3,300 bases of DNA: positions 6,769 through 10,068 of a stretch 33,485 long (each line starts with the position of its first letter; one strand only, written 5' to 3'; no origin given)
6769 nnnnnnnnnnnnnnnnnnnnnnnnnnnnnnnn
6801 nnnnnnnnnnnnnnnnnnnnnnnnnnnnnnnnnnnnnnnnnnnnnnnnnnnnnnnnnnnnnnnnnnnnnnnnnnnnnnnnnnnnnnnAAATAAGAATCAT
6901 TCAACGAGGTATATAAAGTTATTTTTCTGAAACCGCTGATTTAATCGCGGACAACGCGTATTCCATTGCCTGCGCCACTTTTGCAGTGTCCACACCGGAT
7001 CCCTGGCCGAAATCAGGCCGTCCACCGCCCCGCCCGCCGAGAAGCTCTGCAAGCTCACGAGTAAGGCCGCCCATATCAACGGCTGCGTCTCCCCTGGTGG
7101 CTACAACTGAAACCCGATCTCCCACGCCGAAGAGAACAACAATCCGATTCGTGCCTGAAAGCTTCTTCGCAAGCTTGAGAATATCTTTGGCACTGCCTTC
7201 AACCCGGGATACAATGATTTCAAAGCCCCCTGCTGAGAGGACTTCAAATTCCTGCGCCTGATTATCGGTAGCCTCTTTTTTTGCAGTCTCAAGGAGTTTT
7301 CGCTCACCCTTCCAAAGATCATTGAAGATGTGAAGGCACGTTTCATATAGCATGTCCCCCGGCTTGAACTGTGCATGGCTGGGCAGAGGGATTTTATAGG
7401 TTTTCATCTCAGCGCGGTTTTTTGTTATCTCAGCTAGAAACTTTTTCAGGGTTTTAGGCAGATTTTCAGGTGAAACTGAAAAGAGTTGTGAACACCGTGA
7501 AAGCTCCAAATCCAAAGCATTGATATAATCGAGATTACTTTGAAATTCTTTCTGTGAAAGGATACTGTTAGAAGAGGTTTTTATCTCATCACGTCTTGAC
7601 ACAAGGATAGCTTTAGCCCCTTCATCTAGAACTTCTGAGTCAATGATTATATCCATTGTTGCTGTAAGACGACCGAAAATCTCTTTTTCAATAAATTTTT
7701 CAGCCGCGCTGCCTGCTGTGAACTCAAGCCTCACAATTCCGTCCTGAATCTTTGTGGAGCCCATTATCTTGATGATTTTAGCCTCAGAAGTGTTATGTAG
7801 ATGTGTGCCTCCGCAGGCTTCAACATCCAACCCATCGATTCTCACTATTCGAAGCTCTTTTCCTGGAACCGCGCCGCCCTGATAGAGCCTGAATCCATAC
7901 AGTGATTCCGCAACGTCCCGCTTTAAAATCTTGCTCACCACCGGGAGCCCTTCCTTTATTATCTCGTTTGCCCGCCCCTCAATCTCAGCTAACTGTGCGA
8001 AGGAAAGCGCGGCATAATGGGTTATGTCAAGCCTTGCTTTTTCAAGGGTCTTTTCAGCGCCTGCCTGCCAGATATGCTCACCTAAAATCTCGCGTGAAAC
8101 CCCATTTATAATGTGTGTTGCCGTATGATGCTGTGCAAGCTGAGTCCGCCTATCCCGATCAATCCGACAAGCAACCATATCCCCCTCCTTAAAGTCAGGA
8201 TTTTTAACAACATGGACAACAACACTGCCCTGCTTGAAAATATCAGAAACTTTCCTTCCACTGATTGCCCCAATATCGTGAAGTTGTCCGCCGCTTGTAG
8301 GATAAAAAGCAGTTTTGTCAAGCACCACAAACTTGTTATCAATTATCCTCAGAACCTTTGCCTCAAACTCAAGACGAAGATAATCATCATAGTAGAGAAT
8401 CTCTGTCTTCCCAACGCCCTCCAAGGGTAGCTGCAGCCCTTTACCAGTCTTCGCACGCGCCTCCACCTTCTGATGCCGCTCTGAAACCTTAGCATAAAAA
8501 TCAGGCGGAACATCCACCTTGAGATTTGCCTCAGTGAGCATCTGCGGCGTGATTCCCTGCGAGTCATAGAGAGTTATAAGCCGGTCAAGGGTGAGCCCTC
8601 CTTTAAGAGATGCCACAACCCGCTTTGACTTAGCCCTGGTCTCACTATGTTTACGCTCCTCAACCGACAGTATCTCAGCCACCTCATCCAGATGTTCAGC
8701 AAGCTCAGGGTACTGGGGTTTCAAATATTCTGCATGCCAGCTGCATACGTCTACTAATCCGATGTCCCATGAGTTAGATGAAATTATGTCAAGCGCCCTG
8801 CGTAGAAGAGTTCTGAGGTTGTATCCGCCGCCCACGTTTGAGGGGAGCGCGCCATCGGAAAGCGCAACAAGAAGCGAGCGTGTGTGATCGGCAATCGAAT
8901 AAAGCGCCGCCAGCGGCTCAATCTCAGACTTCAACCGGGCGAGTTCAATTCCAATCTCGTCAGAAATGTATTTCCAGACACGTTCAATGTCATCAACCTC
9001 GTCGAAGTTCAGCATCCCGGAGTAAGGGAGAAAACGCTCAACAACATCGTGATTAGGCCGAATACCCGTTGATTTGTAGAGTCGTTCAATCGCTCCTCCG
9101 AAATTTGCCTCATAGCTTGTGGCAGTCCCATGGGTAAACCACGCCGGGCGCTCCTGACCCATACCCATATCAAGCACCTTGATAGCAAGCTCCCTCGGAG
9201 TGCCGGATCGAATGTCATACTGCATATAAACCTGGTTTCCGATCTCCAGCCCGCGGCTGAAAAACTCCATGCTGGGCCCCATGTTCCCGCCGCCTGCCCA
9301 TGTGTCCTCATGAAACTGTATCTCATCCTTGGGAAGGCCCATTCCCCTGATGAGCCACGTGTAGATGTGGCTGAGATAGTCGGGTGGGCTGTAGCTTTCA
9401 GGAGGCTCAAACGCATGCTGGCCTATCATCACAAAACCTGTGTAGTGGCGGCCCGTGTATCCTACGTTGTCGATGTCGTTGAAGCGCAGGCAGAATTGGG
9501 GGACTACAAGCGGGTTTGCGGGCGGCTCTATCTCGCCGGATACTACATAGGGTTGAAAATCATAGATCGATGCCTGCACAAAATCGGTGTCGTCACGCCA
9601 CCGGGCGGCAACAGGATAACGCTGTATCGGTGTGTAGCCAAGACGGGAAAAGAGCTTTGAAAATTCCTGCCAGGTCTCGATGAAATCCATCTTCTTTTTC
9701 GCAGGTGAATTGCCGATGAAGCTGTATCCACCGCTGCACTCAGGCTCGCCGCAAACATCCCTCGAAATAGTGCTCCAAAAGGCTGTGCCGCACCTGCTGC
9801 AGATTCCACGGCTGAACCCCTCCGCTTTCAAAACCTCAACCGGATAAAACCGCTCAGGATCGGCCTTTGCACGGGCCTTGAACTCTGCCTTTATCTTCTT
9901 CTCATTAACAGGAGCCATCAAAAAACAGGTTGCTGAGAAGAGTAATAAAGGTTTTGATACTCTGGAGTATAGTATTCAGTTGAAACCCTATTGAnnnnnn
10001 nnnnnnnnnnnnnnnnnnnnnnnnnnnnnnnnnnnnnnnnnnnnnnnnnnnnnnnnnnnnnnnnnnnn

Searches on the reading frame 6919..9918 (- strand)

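Call 97: search_protein_families(library=pfam, proteins=[window:6919-9918:-], max_evalue=0.00001)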
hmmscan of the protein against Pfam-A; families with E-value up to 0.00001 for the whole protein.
window:6919-9918:- (999 aa): 3 families
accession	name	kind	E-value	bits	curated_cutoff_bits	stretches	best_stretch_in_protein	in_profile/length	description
PF01411.24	tRNA-synt_2c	-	1.5e-77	261.9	30.3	1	84-590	4-552/552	tRNA synthetases class II (A)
PF07973.19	tRNA_SAD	-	5.2e-13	49.2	24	1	689-732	1-44/44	Threonyl and Alanyl tRNA synthetase second additional domain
PF02272.25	DHHA1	-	8.7e-09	36.2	25.9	1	901-994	4-98/102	DHHA1 domain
